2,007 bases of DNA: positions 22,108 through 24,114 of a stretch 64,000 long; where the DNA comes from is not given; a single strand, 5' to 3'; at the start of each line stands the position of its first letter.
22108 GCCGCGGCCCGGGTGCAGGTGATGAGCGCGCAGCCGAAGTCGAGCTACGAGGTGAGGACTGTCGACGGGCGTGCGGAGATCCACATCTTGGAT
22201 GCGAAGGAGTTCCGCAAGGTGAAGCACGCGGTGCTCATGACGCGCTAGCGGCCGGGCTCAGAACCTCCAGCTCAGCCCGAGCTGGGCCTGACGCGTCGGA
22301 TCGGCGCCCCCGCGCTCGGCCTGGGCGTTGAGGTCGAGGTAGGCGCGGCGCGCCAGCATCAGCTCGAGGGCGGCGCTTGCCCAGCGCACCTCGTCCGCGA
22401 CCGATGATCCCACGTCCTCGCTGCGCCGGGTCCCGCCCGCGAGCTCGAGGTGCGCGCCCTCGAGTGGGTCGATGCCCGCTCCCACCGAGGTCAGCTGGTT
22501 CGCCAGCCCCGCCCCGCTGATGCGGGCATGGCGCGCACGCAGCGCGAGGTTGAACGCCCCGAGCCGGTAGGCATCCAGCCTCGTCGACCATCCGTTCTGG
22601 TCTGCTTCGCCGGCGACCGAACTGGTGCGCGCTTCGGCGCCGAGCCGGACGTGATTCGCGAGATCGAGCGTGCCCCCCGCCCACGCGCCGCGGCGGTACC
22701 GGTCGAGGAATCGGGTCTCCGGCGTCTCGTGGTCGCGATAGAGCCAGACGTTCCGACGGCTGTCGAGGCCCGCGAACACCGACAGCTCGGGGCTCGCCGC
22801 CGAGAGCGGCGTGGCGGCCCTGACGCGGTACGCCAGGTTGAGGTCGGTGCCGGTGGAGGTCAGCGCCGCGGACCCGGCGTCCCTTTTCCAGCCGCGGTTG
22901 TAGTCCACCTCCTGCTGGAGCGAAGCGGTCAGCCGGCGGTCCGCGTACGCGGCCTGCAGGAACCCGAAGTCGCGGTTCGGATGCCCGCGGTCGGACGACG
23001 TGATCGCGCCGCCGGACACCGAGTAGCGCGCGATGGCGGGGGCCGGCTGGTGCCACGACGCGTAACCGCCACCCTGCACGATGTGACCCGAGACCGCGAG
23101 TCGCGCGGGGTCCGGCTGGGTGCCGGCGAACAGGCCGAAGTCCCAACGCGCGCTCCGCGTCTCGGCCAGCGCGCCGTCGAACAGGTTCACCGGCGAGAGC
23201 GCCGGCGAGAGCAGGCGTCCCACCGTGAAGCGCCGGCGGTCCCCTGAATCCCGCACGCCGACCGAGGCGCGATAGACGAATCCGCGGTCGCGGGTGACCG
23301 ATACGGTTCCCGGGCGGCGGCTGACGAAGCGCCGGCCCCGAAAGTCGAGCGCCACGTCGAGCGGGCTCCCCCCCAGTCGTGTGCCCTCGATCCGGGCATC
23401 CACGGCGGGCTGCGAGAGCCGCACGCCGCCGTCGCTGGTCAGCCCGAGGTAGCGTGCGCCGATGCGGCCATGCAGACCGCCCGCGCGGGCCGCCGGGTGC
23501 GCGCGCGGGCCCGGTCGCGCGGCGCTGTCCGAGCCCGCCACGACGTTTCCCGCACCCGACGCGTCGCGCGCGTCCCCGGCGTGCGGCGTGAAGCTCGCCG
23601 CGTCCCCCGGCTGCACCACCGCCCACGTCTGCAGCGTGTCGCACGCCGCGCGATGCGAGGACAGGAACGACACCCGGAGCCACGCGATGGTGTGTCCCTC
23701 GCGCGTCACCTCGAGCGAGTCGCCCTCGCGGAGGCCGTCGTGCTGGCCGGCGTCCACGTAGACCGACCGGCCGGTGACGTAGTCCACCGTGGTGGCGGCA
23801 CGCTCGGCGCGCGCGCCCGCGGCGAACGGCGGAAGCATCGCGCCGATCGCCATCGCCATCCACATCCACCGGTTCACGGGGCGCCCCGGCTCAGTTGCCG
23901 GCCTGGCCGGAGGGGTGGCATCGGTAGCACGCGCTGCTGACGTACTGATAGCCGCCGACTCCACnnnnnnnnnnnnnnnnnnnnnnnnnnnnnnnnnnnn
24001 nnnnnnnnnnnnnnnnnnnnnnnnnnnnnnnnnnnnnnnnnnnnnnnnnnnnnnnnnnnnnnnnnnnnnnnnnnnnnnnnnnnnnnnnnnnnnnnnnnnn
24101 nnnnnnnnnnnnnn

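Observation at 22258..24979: Outer-membrane beta-barrel immediately downstream of a 12-13 heme c-type cytochrome: candidate porin-cytochrome electron conduit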

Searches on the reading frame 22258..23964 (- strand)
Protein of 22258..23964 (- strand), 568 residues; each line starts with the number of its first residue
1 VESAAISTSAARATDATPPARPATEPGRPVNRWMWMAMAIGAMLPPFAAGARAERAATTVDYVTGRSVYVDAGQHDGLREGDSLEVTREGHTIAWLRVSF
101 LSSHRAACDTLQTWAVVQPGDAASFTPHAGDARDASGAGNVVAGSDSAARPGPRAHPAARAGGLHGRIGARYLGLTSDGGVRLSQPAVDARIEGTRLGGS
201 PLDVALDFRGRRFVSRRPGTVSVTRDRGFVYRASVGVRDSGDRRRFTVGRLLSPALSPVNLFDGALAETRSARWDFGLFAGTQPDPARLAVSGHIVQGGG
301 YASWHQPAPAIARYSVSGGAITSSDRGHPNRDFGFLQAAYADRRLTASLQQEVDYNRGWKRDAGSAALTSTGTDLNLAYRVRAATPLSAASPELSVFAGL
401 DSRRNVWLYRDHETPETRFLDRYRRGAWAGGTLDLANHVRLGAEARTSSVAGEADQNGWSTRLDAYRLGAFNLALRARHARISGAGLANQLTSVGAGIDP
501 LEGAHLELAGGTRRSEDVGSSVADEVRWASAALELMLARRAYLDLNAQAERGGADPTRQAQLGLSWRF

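Call 3: search_protein_families(library=pfam, proteins=[window:22258-23964:-], max_evalue=0.1)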
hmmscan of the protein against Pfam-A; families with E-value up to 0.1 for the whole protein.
window:22258-23964:- (568 aa): 1 family
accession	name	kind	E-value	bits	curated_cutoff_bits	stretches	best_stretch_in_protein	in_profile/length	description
PF16538.11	FlgT_C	-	0.0065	17.3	27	1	65-93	1-29/77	Flagellar assembly protein T, C-terminal domain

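Call 4: search_protein_families(library=ncbifam, proteins=[window:22258-23964:-], max_evalue=0.1)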
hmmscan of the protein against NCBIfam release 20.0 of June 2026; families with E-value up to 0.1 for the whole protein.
window:22258-23964:- (568 aa): 0 families

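Call 5: find_homologous_proteins(query=window:22258-23964:-)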
Query window:22258-23964:- (568 aa): 153 proteins with E <= 0.001 among 8000 candidates; the best 120 are listed.
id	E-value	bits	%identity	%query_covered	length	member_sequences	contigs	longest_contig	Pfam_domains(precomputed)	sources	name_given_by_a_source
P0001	0.0e+0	1162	100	93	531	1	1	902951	-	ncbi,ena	-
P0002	4.7e-166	572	53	91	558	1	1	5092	-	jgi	jgi:hypothetical protein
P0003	7.1e-162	558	54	90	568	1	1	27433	-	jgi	jgi:hypothetical protein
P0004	3.5e-161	556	53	90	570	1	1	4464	-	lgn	-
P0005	7.2e-161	555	52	91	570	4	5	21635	-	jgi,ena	jgi:hypothetical protein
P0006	1.0e-160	555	53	91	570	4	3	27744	-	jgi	jgi:hypothetical protein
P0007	2.4e-159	550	52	94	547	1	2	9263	-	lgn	-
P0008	2.0e-158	547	53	91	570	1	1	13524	-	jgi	jgi:hypothetical protein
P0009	5.0e-157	542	52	91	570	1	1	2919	-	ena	-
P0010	2.1e-156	540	51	90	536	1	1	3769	-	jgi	jgi:hypothetical protein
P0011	5.1e-155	536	52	90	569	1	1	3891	-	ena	-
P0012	5.5e-155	536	50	93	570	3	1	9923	-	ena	-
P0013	8.7e-155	535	51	90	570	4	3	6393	-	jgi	jgi:hypothetical protein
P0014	3.9e-153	529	52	90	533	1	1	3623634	-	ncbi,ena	-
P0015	8.9e-153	528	51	92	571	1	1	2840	-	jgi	jgi:hypothetical protein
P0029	3.4e-106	375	43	90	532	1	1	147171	-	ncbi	ncbi:MAG: hypothetical protein U0704_11645 [Candidatus Eisenbacteria bacterium]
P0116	6.2e-73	265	37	92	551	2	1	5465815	-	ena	-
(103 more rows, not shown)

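Call 6: find_encoding_contigs(protein=P0014, flank=8000, max_places=2)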
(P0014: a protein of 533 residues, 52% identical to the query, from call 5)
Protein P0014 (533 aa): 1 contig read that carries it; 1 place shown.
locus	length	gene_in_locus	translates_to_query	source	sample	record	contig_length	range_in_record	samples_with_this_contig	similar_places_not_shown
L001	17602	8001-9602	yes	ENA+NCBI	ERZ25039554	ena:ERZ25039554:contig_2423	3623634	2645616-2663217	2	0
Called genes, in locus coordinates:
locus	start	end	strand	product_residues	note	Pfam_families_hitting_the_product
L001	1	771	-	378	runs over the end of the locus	PF01118:Semialdhyde_dh, PF22698:Semialdhyde_dhC_1, PF02774:Semialdhyde_dhC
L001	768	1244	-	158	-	PF01316:Arg_repressor, PF02863:Arg_repressor_C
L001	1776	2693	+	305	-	-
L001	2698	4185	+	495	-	PF12797:Fer4_2 (faint), PF12837:Fer4_6 (weak), PF12838:Fer4_7 (weak), PF13237:Fer4_10, PF14697:Fer4_21 (weak), PF00890:FAD_binding_2, PF07992:Pyr_redox_2, PF13738:Pyr_redox_3, +5 more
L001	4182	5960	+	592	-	PF02085:Cytochrom_CIII (faint), PF14522:Cytochrome_C7 (faint), PF14537:Cytochrom_c3_2 (faint)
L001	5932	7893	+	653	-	PF02085:Cytochrom_CIII (faint), PF09699:Paired_CXXCH_1 (faint), PF14522:Cytochrome_C7 (faint), PF14537:Cytochrom_c3_2 (faint)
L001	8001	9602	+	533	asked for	-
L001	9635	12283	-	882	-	PF04151:PPC (weak)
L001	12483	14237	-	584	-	-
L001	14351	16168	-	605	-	PF00912:Transgly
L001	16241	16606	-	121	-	PF01242:PTPS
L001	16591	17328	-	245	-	PF00733:Asn_synthase, PF06508:QueC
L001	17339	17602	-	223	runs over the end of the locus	PF04055:Radical_SAM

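Call 7: find_encoding_contigs(protein=P0029, flank=8000, max_places=2)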
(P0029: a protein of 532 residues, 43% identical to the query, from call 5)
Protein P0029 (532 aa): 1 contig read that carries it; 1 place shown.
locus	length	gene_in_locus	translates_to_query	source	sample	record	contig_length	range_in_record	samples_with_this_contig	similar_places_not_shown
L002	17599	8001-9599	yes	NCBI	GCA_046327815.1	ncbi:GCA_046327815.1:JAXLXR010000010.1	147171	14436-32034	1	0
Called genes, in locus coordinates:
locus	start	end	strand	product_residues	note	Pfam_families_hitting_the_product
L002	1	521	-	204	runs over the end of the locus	-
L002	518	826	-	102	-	PF25213:HVO_A0261_N (weak), PF01022:HTH_5, PF12802:MarR_2, PF12840:HTH_20, PF13412:HTH_24 (weak), PF08279:HTH_11 (weak), PF21476:PF0610-like_N (weak)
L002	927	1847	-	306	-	PF00491:Arginase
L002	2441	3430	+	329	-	-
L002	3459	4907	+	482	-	PF12797:Fer4_2 (faint), PF12838:Fer4_7, PF13237:Fer4_10, PF14697:Fer4_21, PF00890:FAD_binding_2 (weak), PF07992:Pyr_redox_2, PF13738:Pyr_redox_3, PF00070:Pyr_redox (weak), +3 more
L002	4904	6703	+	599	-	PF02085:Cytochrom_CIII (faint), PF14537:Cytochrom_c3_2 (faint), PF14522:Cytochrome_C7 (weak)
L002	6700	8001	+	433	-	PF02085:Cytochrom_CIII (faint)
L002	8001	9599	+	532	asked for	-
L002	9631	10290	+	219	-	PF06439:3keto-disac_hyd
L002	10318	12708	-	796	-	PF00122:E1-E2_ATPase, PF00702:Hydrolase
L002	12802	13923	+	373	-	-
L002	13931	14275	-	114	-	-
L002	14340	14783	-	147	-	PF10604:Polyketide_cyc2, PF08327:AHSA1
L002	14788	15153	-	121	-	PF12840:HTH_20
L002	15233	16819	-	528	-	PF06609:TRI12 (weak), PF07690:MFS_1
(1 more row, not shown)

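Call 8: find_encoding_contigs(protein=P0116, flank=8000, max_places=2)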
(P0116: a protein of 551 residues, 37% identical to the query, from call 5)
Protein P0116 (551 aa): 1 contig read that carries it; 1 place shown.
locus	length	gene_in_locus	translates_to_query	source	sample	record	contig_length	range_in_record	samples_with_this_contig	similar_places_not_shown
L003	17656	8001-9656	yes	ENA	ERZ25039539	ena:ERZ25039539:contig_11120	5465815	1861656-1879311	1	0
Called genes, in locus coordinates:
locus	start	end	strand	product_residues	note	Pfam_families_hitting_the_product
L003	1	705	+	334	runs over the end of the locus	-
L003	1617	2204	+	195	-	PF07992:Pyr_redox_2 (weak), PF13738:Pyr_redox_3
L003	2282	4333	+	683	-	PF02085:Cytochrom_CIII (faint), PF14537:Cytochrom_c3_2 (faint), PF14522:Cytochrome_C7 (weak)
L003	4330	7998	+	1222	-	PF00684:DnaJ_CXXCXGXG (faint), PF02085:Cytochrom_CIII (faint), PF14522:Cytochrome_C7 (faint), PF14537:Cytochrom_c3_2 (faint), PF18353:PG_isomerase_N (faint)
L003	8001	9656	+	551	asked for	-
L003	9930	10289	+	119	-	-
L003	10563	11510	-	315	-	PF19459:DUF5996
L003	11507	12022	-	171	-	PF00210:Ferritin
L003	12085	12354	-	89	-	PF02148:zf-UBP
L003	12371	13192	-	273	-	-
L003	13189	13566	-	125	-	PF00903:Glyoxalase, PF18029:Glyoxalase_6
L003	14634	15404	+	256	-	PF13620:CarboxypepD_reg (weak)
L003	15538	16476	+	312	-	PF14240:YHYH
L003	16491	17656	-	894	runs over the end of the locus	PF12704:MacB_PCD, PF02687:FtsX, PF12704:MacB_PCD, PF02687:FtsX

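Call 9: find_encoding_contigs(protein=P0001, flank=10000, max_places=2)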
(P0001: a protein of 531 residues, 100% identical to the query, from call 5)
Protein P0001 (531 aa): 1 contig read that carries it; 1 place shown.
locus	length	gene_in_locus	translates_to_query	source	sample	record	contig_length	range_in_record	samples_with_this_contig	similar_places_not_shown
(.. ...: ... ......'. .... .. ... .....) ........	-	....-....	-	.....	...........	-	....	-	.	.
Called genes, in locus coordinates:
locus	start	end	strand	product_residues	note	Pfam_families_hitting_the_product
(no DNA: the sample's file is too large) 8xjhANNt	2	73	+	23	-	?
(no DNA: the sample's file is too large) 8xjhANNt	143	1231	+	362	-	PF02085:Cytochrom_CIII (faint), PF14522:Cytochrome_C7 (faint), PF14537:Cytochrom_c3_2 (faint)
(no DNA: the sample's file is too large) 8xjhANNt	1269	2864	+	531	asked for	-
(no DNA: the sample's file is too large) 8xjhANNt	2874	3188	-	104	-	?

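Call 10: find_encoding_contigs(protein=P0003, flank=10000, max_places=2)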
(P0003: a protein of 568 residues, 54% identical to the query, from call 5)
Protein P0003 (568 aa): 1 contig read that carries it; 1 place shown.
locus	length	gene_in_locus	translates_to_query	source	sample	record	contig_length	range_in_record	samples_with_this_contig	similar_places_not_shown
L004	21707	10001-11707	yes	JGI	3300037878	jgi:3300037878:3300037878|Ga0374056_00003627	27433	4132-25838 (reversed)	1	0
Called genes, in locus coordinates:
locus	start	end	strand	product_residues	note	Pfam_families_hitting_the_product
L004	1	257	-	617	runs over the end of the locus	?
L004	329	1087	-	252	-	PF00072:Response_reg, PF04397:LytTR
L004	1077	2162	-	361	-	PF06580:His_kinase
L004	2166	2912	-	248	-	PF18917:LiaI-LiaF-like_TM1, PF22570:LiaF-TM, PF18917:LiaI-LiaF-like_TM1, PF09922:LiaF-like_C (weak)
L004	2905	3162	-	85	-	-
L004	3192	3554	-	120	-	PF18917:LiaI-LiaF-like_TM1, PF22570:LiaF-TM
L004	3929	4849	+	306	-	-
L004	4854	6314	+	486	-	PF12797:Fer4_2 (faint), PF03486:HI0933_like (faint), PF12837:Fer4_6 (weak), PF12838:Fer4_7 (weak), PF13237:Fer4_10, PF07992:Pyr_redox_2, PF00890:FAD_binding_2, PF13738:Pyr_redox_3, +5 more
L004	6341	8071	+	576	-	PF02085:Cytochrom_CIII (faint), PF14522:Cytochrome_C7 (faint), PF14537:Cytochrom_c3_2 (faint)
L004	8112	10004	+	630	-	PF02085:Cytochrom_CIII (faint), PF09699:Paired_CXXCH_1 (faint), PF14522:Cytochrome_C7 (faint), PF14537:Cytochrom_c3_2 (faint)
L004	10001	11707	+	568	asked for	-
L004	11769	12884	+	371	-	PF02085:Cytochrom_CIII (faint), PF14522:Cytochrome_C7 (faint)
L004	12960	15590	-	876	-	PF00246:Peptidase_M14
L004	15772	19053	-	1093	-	PF01839:FG-GAP (faint), PF13583:Reprolysin_4, PF13688:Reprolysin_5, PF01421:Reprolysin, PF13574:Reprolysin_2, PF13582:Reprolysin_3, PF13517:FG-GAP_3, PF18962:Por_Secre_tail (weak)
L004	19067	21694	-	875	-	PF04151:PPC (weak), PF18962:Por_Secre_tail (weak)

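Call 16: search_solved_structures(query=window:22258-23964:-, max_evalue=10)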
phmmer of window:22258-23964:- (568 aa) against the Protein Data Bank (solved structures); distinct sequences matched with E-value up to 10: 1.
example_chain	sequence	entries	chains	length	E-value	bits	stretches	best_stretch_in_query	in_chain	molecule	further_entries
8ecq_L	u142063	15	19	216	0.0086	18.3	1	297-392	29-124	2G3 Fab Light chain | 2F12 Fab Light chain | 4C1 Fab light chain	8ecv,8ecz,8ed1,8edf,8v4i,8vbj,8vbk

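Call 27: predict_structure(alignment_id=A1)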
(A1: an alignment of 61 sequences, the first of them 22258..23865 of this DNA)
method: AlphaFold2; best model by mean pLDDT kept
length: 535 residues; sequences in the alignment: 61
mean_pLDDT: 85.3   pTM: 0.71
mean pLDDT of the five models: 85.3, 84.5, 83.2, 82.9, 81.7
residues with pLDDT >= 90: 357; 70-90: 93; 50-70: 24; < 50: 61
segments of 3 or more residues with pLDDT < 50: 1-6, 8-15, 98-126, 373-390
pLDDT, mean of each block of 10 residues (from residue 1): 44 55 91 85 89 97 86 89 93 73 32 32 51 97 94 97 94 95 94 91 96 94 77 96 96 81 95 90 96 90 95 95 90 91 95 79 93 40 35 90 95 81 93 96 96 92 97 97 92 97 96 96 94 97
secondary structure, 60 per line:
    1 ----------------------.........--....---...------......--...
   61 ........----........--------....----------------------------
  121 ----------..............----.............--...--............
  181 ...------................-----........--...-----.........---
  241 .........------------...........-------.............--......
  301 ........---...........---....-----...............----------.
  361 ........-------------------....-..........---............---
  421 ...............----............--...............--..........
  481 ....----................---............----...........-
elements in order: E23-31 E34-37 E50-55 E58-68 E73-80 E89-92 E131-144 E149-161 E169-183 E190-205 E211-218 E229-237 E241-249 E262-272 E280-292 E295-308 E312-322 H326-329 E335-349 E360-368 H388-391 E393-402 E406-417 E421-435 E440-451 E454-468 E471-484 E489-504 E508-519 E524-534

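Call 31: fold_search(model_id=the predicted structure, library=pdb)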
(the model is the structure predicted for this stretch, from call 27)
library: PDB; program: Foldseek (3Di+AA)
matches with E <= 10: 1007; with E <= 0.001: 277
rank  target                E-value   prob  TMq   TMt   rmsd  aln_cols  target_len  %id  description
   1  2vqi_B                4.1e-10  1.00  0.42  0.46  10.9       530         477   12  Structure of the P pilus usher (PapC) translocation pore (released 2008-05-27)
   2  2vqi_A                1.2e-09  1.00  0.39  0.43  10.4       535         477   12  Structure of the P pilus usher (PapC) translocation pore (released 2008-05-27)
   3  7lhg_C                2.6e-09  1.00  0.38  0.28  13.0       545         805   14  Cryo-EM structure of E. coli P pilus tip assembly intermediate PapC-PapD-PapK-PapG in the first conformation (released 2021-08-11)
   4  3fip_A                3.7e-09  1.00  0.39  0.46  10.2       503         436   13  Crystal structure of Usher PapC translocation pore (released 2009-09-08)
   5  6cd2_C                5.0e-09  1.00  0.39  0.31  11.6       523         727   14  Crystal structure of the PapC usher bound to the chaperone-adhesin PapD-PapG (released 2018-10-03)
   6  9fy9_D                5.2e-08  1.00  0.36  0.29  15.7       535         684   10  Cryo-EM structure of the type 1 chaperone-usher pilus FimD-tip complex (FimDHGFC) - Conformer 1 (released 2025-06-04)
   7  9fx8_D                5.4e-08  1.00  0.31  0.27  17.4       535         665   10  Cryo-EM structure of the FimI-bound type 1 pilus assembly platform complex - Local refinement (released 2025-06-04)
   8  3ohn_A                7.2e-08  1.00  0.38  0.43  11.4       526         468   10  Crystal structure of the FimD translocation domain (released 2011-06-01)
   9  3rfz_B                8.3e-08  1.00  0.40  0.30   8.9       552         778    9  Crystal structure of the FimD usher bound to its cognate FimC:FimH substrate (released 2011-06-01)
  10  9bog_D                2.3e-07  1.00  0.38  0.28  10.4       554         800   10  Structural basis for adhesin secretion by the outer-membrane usher in type 1 pili (released 2024-10-09)
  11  5ldv                  2.4e-07  1.00  0.31  0.38  13.8       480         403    8  Crystal Structures of MOMP from Campylobacter jejuni (released 2016-10-26)
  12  3rfz_E                2.6e-07  1.00  0.32  0.23  20.0       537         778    9  Crystal structure of the FimD usher bound to its cognate FimC:FimH substrate (released 2011-06-01)
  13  4frt_B                3.2e-07  1.00  0.38  0.50   8.3       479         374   10  Crystal Structure of Pseudomonas aeruginosa OccK7 (OpdD) (released 2013-07-24)
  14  9fxs_D                3.4e-07  1.00  0.39  0.33  11.0       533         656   10  Cryo-EM structure of the type 1 pilus complex including pilus rod and FimI-bound assembly platform after incorporation (released 2025-06-04)
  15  3t24_B                3.4e-07  1.00  0.31  0.42  12.7       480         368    8  Crystal structure of Pseudomonas aeruginosa OpdQ (released 2012-02-08)
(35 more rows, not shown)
